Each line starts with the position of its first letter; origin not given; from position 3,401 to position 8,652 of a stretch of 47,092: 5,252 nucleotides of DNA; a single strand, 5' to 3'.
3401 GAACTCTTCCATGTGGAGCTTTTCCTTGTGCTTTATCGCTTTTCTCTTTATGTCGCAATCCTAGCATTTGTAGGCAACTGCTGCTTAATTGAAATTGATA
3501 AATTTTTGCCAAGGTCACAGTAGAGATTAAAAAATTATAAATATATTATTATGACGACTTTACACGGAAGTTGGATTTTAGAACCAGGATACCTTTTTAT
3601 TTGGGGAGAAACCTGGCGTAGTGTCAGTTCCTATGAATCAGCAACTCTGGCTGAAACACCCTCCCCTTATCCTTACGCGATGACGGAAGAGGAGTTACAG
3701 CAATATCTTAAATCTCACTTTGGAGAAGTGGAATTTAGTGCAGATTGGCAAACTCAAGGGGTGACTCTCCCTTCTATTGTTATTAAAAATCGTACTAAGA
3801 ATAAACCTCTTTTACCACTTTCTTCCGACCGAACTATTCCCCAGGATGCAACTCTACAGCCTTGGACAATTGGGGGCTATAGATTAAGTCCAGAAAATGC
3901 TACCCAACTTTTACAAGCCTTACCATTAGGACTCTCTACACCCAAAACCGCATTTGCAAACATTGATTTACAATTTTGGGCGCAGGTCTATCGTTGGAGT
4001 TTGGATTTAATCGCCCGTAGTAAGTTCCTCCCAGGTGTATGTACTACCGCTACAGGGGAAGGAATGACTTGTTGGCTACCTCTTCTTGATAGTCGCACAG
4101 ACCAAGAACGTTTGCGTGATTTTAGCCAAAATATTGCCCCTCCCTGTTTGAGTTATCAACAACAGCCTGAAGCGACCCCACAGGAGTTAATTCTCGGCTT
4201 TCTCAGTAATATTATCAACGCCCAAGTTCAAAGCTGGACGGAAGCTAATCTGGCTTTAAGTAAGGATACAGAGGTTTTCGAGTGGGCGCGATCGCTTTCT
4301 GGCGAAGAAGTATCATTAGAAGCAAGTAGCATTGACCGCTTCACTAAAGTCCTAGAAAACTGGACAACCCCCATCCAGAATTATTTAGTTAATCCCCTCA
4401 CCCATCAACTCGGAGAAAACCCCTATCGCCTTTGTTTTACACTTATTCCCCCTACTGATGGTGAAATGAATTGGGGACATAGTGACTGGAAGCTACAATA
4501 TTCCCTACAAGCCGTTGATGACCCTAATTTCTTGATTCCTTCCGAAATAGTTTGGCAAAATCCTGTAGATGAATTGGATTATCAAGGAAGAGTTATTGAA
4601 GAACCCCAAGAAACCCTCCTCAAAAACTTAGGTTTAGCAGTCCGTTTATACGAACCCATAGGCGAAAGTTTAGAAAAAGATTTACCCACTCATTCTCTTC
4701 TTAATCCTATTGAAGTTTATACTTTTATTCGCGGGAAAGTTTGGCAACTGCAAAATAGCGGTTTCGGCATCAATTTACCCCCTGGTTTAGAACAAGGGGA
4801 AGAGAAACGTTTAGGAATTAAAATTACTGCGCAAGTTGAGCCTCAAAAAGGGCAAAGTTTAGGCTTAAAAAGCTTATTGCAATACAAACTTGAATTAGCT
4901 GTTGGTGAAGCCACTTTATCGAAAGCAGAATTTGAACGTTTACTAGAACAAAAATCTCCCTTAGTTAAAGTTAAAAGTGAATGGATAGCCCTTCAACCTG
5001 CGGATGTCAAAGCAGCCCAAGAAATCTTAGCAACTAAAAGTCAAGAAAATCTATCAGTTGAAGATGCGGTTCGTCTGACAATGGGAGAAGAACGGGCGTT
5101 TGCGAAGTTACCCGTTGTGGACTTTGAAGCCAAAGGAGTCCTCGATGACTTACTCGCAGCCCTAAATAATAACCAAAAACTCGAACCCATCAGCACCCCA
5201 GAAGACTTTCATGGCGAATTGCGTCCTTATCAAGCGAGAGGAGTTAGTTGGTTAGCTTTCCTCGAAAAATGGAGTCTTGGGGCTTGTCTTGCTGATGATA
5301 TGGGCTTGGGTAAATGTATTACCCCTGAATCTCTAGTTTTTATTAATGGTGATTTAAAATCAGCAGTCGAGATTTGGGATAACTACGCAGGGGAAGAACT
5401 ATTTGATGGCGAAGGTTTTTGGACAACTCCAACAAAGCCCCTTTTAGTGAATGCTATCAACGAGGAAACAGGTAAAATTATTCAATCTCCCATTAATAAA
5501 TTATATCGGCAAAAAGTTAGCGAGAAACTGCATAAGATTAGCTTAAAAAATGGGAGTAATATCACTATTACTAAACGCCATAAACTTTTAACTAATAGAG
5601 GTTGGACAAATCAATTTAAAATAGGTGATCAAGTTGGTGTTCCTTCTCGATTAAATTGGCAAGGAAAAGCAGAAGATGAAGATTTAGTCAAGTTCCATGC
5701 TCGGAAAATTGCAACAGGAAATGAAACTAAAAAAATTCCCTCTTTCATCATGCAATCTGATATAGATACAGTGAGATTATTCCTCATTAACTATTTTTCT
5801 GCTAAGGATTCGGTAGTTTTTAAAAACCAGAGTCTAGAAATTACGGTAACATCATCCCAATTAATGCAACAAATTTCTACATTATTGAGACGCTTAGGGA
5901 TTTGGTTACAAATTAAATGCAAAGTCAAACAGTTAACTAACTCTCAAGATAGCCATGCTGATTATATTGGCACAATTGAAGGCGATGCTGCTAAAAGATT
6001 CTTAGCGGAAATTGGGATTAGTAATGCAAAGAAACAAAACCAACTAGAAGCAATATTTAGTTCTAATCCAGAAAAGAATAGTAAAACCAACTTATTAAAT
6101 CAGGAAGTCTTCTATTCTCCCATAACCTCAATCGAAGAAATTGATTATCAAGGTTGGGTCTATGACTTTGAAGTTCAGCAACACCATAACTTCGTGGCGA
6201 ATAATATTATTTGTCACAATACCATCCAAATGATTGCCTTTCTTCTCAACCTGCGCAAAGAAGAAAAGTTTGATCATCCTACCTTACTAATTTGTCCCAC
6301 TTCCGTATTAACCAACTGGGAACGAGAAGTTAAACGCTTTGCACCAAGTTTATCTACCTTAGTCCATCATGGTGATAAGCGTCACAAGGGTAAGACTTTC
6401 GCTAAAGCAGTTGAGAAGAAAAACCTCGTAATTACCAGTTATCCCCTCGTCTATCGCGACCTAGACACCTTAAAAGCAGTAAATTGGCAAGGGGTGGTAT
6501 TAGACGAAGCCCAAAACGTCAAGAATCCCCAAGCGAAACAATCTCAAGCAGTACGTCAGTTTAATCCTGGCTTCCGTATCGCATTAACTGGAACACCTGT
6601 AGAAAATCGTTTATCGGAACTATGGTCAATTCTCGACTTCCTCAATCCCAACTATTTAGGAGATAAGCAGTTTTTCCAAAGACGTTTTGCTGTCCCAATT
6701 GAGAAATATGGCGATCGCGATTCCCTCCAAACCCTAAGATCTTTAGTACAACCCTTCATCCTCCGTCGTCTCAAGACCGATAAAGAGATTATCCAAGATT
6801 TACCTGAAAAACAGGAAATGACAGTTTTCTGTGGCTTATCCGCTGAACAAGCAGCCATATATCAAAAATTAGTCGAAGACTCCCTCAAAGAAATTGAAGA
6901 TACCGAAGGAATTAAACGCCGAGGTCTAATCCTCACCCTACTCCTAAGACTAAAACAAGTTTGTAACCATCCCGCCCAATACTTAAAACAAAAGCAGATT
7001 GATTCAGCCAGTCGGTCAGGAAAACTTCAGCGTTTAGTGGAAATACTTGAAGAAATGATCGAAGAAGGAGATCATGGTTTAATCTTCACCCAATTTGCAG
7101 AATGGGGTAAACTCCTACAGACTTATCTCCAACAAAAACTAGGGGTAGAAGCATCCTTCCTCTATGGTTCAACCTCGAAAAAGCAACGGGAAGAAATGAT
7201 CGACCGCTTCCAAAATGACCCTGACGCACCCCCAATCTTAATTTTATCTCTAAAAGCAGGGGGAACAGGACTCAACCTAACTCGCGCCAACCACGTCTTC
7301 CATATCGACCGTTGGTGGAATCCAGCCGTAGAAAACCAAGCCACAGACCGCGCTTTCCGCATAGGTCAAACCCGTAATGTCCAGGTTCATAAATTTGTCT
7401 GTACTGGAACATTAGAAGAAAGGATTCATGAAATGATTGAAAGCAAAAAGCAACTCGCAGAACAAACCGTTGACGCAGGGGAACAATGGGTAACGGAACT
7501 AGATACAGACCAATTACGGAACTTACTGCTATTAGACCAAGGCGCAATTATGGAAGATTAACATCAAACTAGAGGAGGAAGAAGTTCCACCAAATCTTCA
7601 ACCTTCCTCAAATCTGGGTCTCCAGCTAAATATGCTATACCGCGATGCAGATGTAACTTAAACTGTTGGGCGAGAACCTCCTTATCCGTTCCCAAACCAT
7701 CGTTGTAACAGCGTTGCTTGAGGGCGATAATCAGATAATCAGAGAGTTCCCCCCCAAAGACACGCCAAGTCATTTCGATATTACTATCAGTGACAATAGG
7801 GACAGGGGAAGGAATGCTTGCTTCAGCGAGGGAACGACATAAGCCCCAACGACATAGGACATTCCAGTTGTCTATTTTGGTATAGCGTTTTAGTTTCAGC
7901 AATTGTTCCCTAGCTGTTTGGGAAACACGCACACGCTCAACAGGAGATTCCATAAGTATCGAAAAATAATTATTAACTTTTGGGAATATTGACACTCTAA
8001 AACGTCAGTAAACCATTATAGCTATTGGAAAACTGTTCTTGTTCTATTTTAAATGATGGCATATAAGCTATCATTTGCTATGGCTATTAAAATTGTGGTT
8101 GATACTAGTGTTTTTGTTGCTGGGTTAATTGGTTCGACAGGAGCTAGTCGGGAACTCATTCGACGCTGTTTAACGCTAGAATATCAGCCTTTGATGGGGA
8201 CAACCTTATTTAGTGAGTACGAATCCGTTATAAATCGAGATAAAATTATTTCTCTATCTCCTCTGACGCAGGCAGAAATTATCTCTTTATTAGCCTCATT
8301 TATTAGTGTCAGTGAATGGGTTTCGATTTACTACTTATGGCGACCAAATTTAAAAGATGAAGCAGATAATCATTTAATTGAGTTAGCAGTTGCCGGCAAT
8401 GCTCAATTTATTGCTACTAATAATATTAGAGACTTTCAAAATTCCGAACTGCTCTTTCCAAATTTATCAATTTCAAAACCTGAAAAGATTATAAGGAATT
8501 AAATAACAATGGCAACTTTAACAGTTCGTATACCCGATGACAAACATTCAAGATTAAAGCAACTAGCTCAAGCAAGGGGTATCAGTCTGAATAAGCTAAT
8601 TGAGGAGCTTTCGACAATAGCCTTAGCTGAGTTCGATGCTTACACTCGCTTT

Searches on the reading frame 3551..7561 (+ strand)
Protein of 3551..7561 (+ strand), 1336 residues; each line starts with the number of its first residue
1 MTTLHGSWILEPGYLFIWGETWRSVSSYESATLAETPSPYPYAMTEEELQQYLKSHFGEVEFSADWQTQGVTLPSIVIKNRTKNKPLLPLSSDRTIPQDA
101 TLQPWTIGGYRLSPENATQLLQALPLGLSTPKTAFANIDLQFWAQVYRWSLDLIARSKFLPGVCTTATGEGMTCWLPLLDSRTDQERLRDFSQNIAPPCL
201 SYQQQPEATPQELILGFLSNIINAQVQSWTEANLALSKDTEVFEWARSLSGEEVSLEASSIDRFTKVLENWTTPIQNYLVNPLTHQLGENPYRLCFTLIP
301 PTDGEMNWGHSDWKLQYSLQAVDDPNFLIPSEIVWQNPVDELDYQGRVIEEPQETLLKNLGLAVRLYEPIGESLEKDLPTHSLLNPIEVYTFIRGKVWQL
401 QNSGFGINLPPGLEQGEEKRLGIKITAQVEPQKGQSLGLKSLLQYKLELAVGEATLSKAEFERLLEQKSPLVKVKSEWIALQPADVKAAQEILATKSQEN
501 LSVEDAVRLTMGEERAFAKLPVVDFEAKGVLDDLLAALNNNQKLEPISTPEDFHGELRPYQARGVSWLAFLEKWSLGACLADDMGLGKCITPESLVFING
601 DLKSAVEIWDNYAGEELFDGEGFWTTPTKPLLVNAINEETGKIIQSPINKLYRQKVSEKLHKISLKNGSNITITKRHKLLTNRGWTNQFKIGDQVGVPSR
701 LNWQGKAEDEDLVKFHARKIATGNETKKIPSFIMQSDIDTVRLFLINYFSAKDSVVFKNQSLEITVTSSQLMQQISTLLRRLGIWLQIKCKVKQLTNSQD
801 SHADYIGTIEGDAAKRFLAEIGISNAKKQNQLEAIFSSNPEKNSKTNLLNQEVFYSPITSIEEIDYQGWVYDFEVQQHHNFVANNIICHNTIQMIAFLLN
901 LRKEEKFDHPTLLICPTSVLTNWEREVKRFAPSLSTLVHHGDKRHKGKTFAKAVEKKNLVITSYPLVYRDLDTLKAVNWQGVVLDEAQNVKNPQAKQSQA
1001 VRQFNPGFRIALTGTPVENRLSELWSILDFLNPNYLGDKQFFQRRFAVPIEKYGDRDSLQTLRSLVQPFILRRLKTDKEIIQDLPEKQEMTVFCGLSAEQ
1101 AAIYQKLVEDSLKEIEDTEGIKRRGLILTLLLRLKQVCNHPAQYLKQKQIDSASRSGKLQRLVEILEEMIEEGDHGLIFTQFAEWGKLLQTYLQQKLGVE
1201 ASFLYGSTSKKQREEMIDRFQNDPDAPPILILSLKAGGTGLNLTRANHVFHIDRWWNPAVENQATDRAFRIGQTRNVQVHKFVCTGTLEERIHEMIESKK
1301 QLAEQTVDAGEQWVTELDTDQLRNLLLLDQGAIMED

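Call 85: search_protein_families(library=pfam, proteins=[window:3551-7561:+], max_evalue=0.001)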
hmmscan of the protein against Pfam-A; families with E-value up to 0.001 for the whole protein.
window:3551-7561:+ (1336 aa): 7 families
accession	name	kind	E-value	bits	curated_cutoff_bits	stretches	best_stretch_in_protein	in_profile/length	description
PF00176.29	SNF2-rel_dom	-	6.5e-73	245.8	24.9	2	889-1142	29-289/290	SNF2-related domain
PF12419.13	DUF3670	-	4.1e-36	124.1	27.6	1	379-510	3-135/136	SNF2 Helicase protein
PF14890.11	Intein_splicing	-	2.6e-22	79.8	35.8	1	634-890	24-155/155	Intein splicing domain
PF00271.37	Helicase_C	-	5.3e-21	75.4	23.5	1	1158-1272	2-110/110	Helicase conserved C-terminal domain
PF14528.11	LAGLIDADG_3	-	3.8e-06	27.5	22.5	1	740-822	2-82/82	LAGLIDADG-like domain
PF04851.21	ResIII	-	9.6e-05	22.8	22.5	1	891-1017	37-163/164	Type III restriction enzyme, res subunit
PF05204.19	Hom_end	-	0.00085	19.8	21.1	0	728-829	1-105/110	Homing endonuclease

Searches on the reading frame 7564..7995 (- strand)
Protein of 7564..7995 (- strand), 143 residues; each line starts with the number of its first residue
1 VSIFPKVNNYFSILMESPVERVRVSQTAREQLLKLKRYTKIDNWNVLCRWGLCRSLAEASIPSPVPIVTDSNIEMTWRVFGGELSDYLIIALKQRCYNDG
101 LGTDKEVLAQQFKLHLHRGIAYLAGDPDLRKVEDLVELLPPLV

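Call 85: search_protein_families(library=pfam, proteins=[window:7564-7995:-], max_evalue=0.001)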
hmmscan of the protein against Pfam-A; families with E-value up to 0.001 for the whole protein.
window:7564-7995:- (143 aa): 1 family
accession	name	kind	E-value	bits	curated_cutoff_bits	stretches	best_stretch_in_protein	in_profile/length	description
PF08870.17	DndE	-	3.3e-41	140.5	25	1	21-130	1-110/111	DNA sulphur modification protein DndE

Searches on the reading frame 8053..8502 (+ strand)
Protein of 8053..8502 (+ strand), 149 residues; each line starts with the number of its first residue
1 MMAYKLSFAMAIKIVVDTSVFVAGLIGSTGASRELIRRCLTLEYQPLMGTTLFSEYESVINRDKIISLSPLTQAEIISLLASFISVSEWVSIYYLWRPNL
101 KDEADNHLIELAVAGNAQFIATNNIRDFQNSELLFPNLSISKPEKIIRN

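Call 85: search_protein_families(library=pfam, proteins=[window:8053-8502:+], max_evalue=0.001)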
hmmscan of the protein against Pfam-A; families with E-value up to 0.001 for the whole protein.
window:8053-8502:+ (149 aa): 2 families
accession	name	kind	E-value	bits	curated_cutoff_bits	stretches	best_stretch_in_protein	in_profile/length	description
PF13470.12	PIN_3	-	1.3e-20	74.7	27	1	13-126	1-115/115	PIN domain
PF01850.27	PIN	-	0.00033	21.7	23.6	1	14-126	1-113/120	PIN domain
